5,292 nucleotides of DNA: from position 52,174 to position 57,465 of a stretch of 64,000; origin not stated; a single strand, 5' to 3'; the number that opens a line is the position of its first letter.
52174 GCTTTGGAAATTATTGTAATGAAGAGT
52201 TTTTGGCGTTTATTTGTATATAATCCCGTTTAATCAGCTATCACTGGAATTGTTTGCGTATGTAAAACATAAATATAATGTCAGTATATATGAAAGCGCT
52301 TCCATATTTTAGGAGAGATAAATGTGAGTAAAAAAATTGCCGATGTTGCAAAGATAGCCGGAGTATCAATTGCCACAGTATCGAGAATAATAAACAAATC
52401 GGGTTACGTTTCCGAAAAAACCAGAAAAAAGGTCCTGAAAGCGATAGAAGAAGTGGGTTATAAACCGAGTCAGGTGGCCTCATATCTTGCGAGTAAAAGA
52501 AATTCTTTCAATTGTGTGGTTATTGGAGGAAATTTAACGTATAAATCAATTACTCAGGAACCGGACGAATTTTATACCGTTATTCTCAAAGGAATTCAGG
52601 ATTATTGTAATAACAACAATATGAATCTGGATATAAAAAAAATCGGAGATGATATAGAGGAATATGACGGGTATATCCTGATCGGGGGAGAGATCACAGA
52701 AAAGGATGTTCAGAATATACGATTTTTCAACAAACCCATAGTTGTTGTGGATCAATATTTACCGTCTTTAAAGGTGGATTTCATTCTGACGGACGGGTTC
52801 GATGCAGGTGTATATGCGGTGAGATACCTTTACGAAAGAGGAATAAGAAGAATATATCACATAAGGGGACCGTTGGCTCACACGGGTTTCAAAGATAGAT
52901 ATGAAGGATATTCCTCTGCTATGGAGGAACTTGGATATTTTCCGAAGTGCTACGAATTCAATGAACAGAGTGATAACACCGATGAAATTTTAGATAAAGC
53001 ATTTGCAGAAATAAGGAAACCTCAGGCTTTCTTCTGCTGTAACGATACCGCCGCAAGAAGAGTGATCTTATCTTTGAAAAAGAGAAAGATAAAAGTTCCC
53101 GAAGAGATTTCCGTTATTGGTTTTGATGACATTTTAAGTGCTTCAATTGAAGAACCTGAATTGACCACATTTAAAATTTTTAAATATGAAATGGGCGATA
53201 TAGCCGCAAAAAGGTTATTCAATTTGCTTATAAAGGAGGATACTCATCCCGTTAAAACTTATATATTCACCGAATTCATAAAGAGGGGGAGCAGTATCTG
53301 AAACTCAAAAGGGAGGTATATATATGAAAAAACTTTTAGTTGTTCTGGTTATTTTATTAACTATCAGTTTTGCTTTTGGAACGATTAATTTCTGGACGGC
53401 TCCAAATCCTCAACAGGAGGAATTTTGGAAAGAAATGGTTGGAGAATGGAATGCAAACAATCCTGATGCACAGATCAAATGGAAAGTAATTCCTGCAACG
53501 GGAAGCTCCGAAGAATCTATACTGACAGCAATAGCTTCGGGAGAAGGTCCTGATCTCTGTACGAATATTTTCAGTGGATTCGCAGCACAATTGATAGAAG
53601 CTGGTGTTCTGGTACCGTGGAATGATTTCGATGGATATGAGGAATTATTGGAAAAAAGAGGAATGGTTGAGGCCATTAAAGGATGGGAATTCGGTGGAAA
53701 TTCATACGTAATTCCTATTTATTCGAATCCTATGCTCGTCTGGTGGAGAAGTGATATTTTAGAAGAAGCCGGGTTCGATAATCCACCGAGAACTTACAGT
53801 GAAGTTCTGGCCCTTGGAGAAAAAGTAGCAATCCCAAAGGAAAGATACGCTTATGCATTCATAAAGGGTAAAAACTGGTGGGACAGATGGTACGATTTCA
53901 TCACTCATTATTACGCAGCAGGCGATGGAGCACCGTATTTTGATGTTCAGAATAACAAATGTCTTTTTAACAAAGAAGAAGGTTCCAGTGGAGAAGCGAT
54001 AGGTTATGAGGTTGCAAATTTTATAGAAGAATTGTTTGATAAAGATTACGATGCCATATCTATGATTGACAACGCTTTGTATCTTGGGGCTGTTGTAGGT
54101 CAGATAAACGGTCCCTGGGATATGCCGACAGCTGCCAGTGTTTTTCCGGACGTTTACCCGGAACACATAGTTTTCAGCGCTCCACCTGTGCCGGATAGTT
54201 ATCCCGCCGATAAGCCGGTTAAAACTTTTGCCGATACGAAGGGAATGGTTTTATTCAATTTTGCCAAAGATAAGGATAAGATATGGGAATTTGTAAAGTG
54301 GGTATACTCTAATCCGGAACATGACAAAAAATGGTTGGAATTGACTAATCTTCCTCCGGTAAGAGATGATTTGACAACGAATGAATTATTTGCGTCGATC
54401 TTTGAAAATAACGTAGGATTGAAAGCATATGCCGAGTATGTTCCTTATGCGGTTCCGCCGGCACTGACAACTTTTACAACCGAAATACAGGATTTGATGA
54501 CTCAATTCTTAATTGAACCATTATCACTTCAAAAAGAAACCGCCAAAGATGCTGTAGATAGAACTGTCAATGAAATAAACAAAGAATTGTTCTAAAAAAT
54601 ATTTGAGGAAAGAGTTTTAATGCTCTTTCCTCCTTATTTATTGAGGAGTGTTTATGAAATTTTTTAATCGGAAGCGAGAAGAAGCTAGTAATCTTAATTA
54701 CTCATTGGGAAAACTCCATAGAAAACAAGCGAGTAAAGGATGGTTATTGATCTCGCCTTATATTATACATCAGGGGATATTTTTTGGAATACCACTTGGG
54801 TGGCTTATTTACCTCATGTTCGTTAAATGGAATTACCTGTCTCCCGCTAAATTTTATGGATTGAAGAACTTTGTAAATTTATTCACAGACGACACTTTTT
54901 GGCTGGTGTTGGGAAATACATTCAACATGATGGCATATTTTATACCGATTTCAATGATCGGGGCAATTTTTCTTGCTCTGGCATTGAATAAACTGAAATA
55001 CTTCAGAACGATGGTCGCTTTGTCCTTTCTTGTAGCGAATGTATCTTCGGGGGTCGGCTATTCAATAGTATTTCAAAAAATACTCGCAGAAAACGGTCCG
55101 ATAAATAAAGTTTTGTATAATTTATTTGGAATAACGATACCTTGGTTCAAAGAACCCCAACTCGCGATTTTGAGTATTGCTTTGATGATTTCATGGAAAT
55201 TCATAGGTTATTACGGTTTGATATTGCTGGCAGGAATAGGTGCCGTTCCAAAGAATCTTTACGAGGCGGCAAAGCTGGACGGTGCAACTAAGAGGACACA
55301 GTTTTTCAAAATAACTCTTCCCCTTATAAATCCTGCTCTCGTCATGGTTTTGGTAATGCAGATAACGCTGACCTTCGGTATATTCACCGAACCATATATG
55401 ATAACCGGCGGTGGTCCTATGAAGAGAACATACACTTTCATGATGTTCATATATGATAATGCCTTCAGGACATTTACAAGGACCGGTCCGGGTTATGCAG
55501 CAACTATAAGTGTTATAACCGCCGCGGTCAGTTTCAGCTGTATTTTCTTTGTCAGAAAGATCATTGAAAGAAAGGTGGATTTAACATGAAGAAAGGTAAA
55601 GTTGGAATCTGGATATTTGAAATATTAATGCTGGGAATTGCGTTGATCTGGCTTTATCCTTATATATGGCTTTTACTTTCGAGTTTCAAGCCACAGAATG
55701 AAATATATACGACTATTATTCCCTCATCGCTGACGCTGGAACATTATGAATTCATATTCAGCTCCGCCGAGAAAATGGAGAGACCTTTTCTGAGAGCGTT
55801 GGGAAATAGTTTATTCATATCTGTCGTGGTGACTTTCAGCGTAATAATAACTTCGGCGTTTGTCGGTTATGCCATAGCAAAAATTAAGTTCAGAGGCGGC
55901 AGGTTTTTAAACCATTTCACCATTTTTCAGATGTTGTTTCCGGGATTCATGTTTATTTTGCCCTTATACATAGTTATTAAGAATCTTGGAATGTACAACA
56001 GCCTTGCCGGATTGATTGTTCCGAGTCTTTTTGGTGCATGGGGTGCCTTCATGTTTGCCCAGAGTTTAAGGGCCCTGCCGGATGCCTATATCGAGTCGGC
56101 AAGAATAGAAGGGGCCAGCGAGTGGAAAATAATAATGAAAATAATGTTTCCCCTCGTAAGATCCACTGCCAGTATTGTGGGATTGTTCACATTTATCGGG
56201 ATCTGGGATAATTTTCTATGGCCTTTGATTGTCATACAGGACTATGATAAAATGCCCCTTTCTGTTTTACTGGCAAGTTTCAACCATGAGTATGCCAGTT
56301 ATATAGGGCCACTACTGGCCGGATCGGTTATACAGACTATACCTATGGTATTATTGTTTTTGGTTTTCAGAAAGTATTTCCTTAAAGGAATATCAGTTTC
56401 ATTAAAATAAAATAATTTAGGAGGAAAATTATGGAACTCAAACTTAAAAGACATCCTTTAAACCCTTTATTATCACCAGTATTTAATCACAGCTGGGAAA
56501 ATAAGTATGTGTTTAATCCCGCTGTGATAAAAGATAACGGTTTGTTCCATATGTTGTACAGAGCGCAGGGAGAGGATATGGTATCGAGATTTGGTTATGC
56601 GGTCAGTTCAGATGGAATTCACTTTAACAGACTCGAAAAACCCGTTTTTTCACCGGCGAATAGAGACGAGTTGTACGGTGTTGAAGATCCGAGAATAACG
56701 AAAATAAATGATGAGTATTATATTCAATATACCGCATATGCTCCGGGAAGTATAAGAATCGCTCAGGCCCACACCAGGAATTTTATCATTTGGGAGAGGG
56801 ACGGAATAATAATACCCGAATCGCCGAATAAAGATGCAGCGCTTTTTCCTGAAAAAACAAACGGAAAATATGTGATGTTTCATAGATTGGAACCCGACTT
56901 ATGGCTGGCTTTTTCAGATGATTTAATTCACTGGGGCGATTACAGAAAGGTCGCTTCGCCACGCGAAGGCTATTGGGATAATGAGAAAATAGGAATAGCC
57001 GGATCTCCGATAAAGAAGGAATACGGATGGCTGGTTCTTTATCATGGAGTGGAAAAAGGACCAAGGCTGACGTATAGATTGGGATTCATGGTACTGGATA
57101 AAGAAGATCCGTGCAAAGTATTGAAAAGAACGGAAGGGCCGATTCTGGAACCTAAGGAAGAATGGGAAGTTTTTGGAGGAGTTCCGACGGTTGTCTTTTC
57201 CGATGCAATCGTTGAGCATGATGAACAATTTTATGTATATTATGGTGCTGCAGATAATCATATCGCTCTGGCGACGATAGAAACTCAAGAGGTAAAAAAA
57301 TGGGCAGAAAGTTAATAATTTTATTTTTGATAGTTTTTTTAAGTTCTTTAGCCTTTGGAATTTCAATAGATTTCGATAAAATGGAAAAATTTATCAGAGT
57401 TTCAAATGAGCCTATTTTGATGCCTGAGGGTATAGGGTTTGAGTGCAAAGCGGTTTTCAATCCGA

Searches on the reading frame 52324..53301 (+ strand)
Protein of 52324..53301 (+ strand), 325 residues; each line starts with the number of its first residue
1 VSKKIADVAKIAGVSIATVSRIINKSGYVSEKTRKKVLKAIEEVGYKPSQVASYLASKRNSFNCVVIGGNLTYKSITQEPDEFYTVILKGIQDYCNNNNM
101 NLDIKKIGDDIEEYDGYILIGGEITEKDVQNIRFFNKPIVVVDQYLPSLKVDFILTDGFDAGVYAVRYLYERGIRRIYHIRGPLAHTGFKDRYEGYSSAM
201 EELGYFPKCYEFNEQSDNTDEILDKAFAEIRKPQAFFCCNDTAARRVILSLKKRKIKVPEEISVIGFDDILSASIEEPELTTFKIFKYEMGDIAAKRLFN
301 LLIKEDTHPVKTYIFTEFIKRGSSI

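Call 71: search_protein_families(library=pfam, proteins=[window:52324-53301:+], max_evalue=0.00001)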
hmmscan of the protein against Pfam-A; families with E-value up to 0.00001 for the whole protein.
window:52324-53301:+ (325 aa): 3 families
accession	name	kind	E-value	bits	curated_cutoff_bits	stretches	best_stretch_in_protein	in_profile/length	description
PF13377.12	Peripla_BP_3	-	2.3e-29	103.1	26.5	1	166-324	1-167/167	Periplasmic binding protein-like domain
PF00356.27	LacI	-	1.1e-21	76.8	27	1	5-49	2-46/46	Bacterial regulatory proteins, lacI family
PF00532.27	Peripla_BP_1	-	2.4e-12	47.4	22.2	1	137-321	82-280/281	Periplasmic binding proteins and sugar binding domain of LacI family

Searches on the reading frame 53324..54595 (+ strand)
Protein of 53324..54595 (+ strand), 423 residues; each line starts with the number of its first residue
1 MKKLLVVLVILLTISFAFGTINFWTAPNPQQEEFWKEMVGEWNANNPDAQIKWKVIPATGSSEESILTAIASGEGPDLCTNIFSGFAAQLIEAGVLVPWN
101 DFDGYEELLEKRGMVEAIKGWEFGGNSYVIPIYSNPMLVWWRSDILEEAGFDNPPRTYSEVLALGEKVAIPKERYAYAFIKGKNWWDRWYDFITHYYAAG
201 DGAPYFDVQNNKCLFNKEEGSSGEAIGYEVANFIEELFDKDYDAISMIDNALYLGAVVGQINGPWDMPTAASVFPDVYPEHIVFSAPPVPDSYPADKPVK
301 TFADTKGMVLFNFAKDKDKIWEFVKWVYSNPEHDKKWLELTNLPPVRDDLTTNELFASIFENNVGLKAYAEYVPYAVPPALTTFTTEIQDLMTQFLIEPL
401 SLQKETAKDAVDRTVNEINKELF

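Call 71: search_protein_families(library=pfam, proteins=[window:53324-54595:+], max_evalue=0.00001)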
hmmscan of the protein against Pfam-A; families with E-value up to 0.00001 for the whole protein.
window:53324-54595:+ (423 aa): 2 families
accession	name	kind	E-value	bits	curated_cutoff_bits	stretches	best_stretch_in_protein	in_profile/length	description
PF01547.30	SBP_bac_1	-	1.7e-28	101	26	1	29-330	2-303/307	Bacterial extracellular solute-binding protein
PF13416.11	SBP_bac_8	-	3.5e-24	86.5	27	1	39-354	3-269/279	Bacterial extracellular solute-binding protein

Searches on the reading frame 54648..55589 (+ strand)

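Call 71: search_protein_families(library=pfam, proteins=[window:54648-55589:+], max_evalue=0.00001)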
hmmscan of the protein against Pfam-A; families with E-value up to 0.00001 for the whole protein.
window:54648-55589:+ (313 aa): 1 family
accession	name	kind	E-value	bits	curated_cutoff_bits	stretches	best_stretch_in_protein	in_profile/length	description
PF00528.27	BPD_transp_1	-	2.5e-16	60.4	26.4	1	92-310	23-182/184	Binding-protein-dependent transport system inner membrane component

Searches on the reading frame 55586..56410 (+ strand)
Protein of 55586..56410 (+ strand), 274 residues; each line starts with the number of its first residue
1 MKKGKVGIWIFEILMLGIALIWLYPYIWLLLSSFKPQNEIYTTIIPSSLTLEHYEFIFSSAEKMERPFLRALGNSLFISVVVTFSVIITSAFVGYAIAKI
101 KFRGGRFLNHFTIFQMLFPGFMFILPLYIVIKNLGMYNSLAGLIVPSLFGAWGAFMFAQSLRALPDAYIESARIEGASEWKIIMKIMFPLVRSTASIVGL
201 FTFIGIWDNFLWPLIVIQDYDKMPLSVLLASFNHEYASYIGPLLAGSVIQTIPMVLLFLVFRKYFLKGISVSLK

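Call 71: search_protein_families(library=pfam, proteins=[window:55586-56410:+], max_evalue=0.00001)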
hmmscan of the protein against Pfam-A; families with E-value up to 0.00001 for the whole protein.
window:55586-56410:+ (274 aa): 1 family
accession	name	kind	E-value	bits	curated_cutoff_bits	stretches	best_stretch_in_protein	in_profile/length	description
PF00528.27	BPD_transp_1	-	1.3e-15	58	26.4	1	92-267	3-180/184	Binding-protein-dependent transport system inner membrane component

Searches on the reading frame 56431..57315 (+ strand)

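Call 71: search_protein_families(library=pfam, proteins=[window:56431-57315:+], max_evalue=0.00001)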
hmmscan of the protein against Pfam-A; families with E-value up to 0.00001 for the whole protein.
window:56431-57315:+ (294 aa): 1 family
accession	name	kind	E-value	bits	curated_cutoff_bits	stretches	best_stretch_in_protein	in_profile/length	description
PF04041.19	Glyco_hydro_130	-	8.7e-91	304.6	26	1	5-292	2-318/320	beta-1,4-mannooligosaccharide phosphorylase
